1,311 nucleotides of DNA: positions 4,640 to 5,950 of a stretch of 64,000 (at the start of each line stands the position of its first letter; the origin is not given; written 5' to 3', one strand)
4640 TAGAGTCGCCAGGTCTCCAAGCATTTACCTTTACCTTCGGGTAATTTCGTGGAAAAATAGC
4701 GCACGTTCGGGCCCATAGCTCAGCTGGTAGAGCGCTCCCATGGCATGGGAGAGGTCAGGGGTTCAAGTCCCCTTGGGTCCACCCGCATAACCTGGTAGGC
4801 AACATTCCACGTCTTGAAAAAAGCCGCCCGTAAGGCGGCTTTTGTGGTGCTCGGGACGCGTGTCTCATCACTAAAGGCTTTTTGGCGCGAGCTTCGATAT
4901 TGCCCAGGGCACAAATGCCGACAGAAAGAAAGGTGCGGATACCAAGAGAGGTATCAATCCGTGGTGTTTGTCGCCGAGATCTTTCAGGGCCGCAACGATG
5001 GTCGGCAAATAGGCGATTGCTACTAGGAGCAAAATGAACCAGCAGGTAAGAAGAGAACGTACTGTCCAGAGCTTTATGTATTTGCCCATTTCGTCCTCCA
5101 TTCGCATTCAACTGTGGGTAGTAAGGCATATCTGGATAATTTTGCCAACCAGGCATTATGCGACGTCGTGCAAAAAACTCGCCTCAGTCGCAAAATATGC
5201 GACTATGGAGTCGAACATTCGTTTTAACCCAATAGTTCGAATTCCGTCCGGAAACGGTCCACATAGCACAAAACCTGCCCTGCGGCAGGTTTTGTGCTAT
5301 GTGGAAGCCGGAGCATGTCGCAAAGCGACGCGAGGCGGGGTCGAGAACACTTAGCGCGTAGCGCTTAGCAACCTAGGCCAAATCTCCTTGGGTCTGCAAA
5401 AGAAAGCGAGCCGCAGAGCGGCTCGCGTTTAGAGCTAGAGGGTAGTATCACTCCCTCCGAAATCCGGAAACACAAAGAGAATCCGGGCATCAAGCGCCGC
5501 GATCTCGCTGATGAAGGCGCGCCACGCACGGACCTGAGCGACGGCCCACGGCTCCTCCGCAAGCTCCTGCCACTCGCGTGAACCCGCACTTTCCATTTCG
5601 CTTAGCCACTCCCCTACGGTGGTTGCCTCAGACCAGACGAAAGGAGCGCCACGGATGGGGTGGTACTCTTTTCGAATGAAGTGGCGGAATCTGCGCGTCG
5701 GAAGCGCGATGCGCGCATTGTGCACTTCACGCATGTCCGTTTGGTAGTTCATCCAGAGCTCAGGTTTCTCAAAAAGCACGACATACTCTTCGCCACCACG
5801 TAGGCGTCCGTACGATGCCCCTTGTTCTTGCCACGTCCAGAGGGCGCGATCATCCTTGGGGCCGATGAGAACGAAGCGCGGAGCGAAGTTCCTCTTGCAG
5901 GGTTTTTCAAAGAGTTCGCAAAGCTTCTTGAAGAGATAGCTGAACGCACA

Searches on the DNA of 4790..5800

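Call 53: search_rna_families(source=window, start=4790, end=5800, threshold=evalue, max_evalue=10, show_alignments=2)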
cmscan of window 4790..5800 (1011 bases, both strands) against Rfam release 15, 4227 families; matches with E-value up to 10: 20.
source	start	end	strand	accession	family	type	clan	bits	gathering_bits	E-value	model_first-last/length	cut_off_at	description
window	5255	5308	+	RF00932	mir-471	Gene; miRNA;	-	27.9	80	0.002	1-66/66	no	mir-471 microRNA precursor family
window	4814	4884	-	RF01859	Phe_leader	Cis-reg; leader;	-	24.9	55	0.13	1-125/125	no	Phenylalanine leader peptide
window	5256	5307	-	RF03711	mir-784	Gene; miRNA;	-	24.8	94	0.018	1-77/77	no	mir-784 microRNA precursor family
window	5258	5305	-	RF00932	mir-471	Gene; miRNA;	-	23.7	80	0.032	1-66/66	no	mir-471 microRNA precursor family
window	5268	5294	+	RF02064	STnc370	Gene; sRNA;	-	23.2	54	2.4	38-64/71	no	Enterobacterial sRNA STnc370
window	5269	5295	-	RF02064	STnc370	Gene; sRNA;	-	21.8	54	4.6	38-64/71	no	Enterobacterial sRNA STnc370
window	5487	5681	+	RF02259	Vax2os1_1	Gene; lncRNA;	-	20.9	100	1.9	1-187/187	no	Vax2os1 conserved region 1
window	4808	4842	+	RF00624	P9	Gene;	-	19.4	43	0.19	39-73/74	no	Pseudomonas sRNA P9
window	4816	4946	-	RF02883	BcKCsr2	Gene; sRNA;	-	18.5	40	0.13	1-129/129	no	Burkholderia sRNA 2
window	5266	5292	+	RF00624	P9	Gene;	-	17.8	43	0.49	46-73/74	no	Pseudomonas sRNA P9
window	4806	4944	-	RF02502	Atu_C8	Gene; sRNA;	-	17.6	50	1.8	1-122/122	no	Rhizobiales sRNA Atu_C8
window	4816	4869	-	RF00512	Leu_leader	Cis-reg; leader;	-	17.3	50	1.1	1-148/148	no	Leucine operon leader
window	4817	4886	-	RF01394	isrK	Gene; sRNA;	-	15.8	50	1.1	1-77/77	no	isrK Hfq binding RNA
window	4818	4843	-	RF00106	RNAI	Gene; antisense;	-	15.7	47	4.4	73-99/102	no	RNAI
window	4815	4875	-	RF00370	sroD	Gene; sRNA;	-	14.6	50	7.4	1-86/86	no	sroD RNA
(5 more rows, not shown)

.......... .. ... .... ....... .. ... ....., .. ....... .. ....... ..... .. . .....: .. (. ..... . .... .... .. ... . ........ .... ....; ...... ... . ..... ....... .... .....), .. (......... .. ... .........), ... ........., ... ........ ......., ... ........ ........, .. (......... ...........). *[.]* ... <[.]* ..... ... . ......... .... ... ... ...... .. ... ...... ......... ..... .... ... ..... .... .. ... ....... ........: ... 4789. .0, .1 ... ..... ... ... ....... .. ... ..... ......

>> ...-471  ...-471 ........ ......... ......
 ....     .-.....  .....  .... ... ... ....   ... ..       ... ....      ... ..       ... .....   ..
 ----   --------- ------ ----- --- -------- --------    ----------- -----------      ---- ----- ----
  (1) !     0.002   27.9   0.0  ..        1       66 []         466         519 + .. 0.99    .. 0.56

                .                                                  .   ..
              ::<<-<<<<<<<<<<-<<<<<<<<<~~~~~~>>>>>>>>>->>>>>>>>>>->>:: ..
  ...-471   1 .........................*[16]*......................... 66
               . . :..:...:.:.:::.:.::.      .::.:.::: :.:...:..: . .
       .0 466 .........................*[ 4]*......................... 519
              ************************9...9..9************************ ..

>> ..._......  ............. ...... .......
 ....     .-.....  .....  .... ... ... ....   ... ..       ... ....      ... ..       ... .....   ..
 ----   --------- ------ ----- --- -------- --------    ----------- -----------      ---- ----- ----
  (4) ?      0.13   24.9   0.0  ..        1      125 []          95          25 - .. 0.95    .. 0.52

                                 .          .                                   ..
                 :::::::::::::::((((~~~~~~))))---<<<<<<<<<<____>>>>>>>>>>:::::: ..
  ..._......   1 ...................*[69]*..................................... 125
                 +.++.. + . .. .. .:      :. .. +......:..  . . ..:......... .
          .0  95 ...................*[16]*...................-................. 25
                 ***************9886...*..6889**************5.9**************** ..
